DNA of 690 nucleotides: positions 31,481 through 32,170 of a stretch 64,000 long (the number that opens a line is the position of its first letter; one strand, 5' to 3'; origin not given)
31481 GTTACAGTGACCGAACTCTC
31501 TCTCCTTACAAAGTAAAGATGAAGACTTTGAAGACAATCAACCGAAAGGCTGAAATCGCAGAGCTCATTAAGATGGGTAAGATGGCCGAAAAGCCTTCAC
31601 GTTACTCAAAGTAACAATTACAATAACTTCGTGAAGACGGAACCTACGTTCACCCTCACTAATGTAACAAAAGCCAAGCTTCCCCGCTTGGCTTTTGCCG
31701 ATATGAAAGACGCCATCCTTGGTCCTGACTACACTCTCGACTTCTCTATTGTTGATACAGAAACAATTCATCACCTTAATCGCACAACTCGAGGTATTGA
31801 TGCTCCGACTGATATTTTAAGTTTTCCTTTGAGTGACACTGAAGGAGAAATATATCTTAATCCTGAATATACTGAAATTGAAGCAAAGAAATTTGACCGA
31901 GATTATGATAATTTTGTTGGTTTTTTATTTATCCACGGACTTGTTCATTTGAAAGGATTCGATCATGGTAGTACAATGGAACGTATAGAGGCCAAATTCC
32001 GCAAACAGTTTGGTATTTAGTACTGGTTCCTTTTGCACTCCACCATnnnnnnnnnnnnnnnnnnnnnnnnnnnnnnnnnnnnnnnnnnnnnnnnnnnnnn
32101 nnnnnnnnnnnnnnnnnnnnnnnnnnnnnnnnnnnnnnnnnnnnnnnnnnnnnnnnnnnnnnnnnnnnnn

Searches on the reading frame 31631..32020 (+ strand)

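Call 3: search_protein_families(library=pfam, proteins=[window:31631-32020:+], max_evalue=1)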
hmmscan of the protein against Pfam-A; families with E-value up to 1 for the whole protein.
window:31631-32020:+ (129 aa): 1 family
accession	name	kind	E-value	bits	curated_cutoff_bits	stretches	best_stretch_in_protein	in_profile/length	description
PF02130.23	YbeY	-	1.2e-22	80.6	25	1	29-120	23-117/129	Endoribonuclease YbeY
